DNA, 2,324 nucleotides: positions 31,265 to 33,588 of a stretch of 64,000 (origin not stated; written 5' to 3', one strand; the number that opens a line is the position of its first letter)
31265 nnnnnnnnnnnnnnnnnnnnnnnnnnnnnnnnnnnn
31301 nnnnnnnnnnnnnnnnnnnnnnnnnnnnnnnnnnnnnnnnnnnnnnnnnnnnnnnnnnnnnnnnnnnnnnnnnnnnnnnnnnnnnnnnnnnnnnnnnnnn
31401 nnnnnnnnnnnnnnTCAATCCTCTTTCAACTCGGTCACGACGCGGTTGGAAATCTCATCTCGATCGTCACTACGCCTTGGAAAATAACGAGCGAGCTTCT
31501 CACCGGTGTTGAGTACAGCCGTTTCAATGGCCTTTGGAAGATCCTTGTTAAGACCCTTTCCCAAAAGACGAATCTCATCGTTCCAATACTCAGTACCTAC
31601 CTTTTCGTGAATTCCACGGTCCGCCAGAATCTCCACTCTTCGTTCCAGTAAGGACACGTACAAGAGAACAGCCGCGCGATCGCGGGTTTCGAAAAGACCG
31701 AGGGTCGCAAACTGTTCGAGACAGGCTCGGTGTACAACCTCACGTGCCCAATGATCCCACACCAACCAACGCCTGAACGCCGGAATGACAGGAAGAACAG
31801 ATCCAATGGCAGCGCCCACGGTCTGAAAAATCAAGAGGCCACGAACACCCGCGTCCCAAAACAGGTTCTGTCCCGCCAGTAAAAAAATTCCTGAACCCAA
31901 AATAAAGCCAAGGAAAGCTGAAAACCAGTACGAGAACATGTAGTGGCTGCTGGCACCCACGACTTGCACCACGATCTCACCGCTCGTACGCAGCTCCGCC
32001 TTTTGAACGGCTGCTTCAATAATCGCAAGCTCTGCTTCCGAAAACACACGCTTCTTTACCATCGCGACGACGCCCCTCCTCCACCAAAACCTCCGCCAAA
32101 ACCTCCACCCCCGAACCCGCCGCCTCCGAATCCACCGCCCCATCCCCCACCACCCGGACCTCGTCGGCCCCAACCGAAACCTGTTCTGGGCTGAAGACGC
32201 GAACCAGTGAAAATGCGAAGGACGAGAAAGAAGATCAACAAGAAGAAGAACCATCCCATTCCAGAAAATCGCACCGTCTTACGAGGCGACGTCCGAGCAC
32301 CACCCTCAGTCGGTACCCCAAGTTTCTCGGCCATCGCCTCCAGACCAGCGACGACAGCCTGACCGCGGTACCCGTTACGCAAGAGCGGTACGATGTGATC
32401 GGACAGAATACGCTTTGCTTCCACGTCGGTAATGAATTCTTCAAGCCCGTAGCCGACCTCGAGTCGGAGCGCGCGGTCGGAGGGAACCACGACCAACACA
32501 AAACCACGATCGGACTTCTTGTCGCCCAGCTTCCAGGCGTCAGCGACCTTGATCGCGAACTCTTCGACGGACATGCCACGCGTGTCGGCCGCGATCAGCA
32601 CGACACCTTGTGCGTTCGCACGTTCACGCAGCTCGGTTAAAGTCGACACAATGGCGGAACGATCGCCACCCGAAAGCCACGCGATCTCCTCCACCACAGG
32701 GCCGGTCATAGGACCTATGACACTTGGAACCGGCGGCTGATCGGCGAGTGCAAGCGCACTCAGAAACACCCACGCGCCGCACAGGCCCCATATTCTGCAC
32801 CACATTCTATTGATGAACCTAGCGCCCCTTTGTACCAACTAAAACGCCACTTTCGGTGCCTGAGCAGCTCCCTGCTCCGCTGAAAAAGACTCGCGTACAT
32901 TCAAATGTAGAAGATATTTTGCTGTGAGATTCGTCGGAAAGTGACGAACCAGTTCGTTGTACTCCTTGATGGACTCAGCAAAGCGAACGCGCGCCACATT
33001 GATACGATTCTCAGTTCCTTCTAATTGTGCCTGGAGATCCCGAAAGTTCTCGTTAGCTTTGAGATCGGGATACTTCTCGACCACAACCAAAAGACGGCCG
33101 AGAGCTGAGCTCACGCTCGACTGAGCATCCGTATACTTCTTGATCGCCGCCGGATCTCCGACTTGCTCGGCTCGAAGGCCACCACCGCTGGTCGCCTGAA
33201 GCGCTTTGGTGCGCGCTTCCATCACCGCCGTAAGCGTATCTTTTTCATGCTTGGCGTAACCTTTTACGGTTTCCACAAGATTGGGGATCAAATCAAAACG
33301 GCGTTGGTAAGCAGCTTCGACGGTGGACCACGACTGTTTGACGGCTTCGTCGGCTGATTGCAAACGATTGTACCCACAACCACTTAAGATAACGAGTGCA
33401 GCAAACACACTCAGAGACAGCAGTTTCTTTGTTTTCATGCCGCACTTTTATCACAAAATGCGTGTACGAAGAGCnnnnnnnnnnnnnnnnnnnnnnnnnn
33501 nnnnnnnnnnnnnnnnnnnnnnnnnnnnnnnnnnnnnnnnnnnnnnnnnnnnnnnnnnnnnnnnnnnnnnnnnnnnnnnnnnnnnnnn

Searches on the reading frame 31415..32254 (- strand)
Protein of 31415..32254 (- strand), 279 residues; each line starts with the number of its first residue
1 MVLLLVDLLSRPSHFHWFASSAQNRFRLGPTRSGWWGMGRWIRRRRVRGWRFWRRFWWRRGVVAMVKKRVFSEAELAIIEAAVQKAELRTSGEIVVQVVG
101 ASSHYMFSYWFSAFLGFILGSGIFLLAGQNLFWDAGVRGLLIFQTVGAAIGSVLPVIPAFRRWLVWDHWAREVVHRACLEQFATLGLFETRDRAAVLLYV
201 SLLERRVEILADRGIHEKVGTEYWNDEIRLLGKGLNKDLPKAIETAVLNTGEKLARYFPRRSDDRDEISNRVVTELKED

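Call 29: search_protein_families(library=pfam, proteins=[window:31415-32254:-], max_evalue=0.001)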
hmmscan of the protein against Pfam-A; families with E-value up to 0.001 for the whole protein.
window:31415-32254:- (279 aa): 1 family
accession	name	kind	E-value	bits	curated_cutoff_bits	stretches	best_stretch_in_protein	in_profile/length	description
PF04536.20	TPM_phosphatase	-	0.00029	21.3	22.1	0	182-229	52-99/125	TPM domain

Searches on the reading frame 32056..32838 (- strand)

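Call 29: search_protein_families(library=pfam, proteins=[window:32056-32838:-], max_evalue=0.001)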
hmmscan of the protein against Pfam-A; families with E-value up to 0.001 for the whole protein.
window:32056-32838:- (260 aa): 1 family
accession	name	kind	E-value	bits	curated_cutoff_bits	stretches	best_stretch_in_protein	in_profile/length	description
PF04536.20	TPM_phosphatase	-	8.1e-27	94.2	22.1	1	53-171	6-124/125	TPM domain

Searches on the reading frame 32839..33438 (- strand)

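Call 29: search_protein_families(library=pfam, proteins=[window:32839-33438:-], max_evalue=0.001)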
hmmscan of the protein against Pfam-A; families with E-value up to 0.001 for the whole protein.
window:32839-33438:- (199 aa): 1 family
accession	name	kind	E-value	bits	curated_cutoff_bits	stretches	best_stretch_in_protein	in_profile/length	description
PF04011.17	LemA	-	1.3e-54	184.5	26.2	1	36-199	1-149/149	LemA family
